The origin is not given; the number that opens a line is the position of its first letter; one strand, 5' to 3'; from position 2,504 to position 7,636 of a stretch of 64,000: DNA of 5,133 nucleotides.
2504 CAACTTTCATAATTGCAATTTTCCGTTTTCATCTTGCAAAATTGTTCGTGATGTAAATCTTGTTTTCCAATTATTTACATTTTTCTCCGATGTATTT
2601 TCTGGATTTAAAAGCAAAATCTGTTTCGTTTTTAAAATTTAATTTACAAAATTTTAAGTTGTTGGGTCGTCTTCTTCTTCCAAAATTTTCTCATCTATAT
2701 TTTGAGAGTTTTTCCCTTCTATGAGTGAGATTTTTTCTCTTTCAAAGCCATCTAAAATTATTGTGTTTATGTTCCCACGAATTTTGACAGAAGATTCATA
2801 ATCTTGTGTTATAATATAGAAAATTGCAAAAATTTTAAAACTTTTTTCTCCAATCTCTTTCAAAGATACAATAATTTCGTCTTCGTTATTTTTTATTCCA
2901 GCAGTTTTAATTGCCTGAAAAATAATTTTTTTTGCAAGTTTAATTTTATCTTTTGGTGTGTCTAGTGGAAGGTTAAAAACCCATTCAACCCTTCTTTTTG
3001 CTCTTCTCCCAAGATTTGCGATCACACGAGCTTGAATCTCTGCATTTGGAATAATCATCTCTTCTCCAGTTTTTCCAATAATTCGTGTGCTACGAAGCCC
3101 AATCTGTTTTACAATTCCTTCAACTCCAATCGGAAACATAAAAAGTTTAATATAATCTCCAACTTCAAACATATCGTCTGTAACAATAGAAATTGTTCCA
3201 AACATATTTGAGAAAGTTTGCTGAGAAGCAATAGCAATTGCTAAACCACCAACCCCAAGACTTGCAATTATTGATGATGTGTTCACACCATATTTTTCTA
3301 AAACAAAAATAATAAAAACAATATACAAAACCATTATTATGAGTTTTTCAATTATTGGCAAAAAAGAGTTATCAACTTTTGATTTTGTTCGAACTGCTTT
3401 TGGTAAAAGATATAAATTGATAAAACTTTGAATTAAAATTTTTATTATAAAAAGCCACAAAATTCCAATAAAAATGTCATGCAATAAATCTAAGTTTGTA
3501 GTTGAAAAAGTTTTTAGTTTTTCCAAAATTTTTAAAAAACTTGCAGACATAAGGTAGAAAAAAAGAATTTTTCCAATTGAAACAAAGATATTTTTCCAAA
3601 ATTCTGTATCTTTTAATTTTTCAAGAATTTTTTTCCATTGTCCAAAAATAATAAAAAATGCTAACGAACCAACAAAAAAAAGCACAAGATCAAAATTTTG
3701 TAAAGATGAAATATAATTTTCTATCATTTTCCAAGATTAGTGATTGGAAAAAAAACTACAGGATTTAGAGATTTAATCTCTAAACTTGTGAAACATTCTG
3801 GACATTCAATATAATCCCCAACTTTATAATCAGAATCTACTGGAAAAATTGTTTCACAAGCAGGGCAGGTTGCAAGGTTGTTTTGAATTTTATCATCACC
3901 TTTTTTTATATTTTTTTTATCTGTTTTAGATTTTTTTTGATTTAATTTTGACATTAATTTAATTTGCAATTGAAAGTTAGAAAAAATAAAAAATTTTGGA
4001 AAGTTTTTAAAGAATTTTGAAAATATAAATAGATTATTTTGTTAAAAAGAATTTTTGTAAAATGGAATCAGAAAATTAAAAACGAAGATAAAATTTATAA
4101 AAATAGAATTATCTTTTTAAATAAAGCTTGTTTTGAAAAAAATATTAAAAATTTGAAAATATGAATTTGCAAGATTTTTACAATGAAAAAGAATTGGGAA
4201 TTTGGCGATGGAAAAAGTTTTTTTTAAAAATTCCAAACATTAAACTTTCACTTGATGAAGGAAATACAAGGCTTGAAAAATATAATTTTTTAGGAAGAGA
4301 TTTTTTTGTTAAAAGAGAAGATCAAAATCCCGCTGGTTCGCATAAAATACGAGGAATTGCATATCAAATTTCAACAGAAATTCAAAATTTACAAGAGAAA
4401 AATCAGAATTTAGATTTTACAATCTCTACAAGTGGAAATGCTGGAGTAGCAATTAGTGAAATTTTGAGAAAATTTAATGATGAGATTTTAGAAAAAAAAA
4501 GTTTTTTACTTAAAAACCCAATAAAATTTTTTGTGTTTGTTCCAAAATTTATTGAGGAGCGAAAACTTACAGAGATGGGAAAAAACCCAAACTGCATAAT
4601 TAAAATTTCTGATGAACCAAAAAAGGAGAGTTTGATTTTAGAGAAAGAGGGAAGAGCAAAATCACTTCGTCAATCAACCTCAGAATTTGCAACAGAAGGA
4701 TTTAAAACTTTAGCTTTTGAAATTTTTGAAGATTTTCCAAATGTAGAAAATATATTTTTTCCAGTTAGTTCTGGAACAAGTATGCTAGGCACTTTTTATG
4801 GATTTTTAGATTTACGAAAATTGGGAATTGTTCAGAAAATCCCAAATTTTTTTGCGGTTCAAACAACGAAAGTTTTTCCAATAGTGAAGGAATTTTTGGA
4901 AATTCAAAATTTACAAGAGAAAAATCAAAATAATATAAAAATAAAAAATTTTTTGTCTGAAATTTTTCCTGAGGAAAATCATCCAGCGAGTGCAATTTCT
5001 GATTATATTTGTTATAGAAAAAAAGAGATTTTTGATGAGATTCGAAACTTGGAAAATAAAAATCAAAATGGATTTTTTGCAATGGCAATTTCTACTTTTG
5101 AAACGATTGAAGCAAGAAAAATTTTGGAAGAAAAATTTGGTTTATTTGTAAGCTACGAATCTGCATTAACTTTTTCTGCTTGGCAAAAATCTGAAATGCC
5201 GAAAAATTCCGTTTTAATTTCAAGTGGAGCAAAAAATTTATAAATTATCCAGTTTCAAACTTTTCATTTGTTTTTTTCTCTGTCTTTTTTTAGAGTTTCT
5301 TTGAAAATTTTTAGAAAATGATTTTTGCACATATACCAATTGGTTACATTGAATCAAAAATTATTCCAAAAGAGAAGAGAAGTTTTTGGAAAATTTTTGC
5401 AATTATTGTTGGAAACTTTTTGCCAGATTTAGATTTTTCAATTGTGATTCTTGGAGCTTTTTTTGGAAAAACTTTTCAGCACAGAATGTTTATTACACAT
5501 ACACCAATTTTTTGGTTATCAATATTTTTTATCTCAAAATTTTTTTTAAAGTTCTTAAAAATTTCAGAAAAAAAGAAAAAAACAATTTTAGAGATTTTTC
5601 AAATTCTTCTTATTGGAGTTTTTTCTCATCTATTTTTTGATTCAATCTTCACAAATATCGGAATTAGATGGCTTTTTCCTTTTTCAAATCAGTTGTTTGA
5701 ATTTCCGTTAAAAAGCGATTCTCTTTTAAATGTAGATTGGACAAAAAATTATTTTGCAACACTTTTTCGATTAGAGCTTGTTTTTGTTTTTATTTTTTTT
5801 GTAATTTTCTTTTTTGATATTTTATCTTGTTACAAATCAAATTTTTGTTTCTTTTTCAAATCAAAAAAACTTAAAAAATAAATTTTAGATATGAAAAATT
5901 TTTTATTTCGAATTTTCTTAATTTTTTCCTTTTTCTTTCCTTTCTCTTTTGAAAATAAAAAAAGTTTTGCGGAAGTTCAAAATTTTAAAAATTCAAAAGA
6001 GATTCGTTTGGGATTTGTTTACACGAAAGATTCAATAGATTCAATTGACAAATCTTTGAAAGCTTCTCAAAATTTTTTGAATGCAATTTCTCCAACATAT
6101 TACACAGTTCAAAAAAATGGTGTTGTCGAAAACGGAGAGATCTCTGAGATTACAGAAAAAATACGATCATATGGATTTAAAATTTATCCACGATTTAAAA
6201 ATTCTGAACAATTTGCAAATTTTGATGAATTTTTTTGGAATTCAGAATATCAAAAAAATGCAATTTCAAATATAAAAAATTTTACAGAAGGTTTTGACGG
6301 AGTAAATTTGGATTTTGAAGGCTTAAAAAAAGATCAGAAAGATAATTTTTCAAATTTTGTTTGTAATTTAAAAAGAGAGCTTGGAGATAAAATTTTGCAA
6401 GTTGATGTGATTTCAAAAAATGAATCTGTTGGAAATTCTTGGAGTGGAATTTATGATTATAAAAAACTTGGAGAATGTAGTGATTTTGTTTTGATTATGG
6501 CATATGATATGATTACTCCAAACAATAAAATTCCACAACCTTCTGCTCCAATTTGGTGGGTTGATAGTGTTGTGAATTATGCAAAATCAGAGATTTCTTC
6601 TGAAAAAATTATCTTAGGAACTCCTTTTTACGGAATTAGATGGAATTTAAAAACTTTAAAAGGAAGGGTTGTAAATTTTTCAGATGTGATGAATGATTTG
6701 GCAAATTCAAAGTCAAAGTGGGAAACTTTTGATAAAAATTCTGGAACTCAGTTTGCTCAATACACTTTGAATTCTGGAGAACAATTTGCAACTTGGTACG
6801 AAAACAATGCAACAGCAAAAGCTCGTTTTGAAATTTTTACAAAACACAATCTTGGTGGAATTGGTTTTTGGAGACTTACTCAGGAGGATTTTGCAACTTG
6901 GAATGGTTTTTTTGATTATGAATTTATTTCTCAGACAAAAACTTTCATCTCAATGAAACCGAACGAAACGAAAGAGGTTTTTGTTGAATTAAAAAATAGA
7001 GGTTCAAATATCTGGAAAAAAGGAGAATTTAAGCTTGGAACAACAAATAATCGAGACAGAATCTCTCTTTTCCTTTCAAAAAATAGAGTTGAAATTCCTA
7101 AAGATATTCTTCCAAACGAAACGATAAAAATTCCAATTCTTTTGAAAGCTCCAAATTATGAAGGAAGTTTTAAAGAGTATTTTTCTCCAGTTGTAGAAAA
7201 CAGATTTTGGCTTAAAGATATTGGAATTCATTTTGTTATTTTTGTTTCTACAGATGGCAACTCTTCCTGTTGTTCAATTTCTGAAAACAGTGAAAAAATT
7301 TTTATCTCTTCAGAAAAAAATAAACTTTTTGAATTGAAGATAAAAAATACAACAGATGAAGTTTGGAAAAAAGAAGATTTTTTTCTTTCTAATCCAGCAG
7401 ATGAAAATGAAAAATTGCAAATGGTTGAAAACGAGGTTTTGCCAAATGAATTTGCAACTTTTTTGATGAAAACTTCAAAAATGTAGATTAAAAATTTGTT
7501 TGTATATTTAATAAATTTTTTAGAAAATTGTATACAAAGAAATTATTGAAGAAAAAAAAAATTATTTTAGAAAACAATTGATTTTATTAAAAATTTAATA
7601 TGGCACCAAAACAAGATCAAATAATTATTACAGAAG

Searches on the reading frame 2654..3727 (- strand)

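Call 33: search_protein_families(library=pfam, proteins=[window:2654-3727:-], max_evalue=0.001)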
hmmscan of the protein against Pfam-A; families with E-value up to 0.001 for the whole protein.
window:2654-3727:- (357 aa): 2 families
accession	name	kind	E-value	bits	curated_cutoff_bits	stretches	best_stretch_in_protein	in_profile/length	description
PF00924.24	MS_channel_2nd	-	7.3e-15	55.3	20.2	1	171-240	2-67/68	Mechanosensitive ion channel, beta-domain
PF21088.3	MS_channel_1st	-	1.3e-07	31.9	23.1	1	128-169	1-42/42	Mechanosensitive ion channel, transmembrane helices 2/3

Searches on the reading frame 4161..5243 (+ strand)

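Call 33: search_protein_families(library=pfam, proteins=[window:4161-5243:+], max_evalue=0.001)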
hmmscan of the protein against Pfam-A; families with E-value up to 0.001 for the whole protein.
window:4161-5243:+ (360 aa): 1 family
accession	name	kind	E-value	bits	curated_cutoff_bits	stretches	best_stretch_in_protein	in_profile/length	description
PF00291.31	PALP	-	3.8e-27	95.8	35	1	30-353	2-292/295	Pyridoxal-phosphate dependent enzyme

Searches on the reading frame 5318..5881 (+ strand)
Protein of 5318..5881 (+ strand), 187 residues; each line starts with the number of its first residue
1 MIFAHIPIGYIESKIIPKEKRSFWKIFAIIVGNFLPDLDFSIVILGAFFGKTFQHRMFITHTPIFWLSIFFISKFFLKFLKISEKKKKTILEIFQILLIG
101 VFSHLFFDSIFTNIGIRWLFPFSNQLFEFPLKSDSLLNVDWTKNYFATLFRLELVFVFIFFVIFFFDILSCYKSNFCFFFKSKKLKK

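Call 33: search_protein_families(library=pfam, proteins=[window:5318-5881:+], max_evalue=0.001)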
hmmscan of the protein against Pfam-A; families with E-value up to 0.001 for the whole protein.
window:5318-5881:+ (187 aa): 1 family
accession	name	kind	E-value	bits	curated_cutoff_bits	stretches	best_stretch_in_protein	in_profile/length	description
PF04307.19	YdjM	-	1.5e-16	60.9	29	1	8-162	9-167/176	YdjM inner membrane protein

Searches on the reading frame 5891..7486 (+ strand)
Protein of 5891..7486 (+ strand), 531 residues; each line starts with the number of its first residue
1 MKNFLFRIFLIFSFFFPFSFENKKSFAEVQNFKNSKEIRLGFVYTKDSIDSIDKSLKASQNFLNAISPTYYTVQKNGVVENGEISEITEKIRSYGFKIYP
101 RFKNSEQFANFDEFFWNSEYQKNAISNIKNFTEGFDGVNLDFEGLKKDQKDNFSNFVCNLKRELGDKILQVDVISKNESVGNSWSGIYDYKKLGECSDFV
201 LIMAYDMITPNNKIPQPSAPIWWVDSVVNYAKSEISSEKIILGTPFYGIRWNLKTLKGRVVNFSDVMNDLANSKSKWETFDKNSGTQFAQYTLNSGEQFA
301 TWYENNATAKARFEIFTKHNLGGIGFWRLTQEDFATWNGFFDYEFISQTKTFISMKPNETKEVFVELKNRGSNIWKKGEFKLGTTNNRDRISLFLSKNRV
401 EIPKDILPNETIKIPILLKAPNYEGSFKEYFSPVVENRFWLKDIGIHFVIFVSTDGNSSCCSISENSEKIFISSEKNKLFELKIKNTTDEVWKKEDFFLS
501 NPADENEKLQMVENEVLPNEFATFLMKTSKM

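Call 33: search_protein_families(library=pfam, proteins=[window:5891-7486:+], max_evalue=0.001)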
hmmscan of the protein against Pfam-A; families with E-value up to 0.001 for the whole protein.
window:5891-7486:+ (531 aa): 2 families
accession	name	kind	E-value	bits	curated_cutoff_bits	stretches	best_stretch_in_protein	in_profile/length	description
PF00704.34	Glyco_hydro_18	-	1.3e-29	104.3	29.6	1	95-331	64-316/317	Glycosyl hydrolases family 18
PF16158.11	N_BRCA1_IG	-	0.00016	22.6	28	1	354-432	7-89/108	Ig-like domain from next to BRCA1 gene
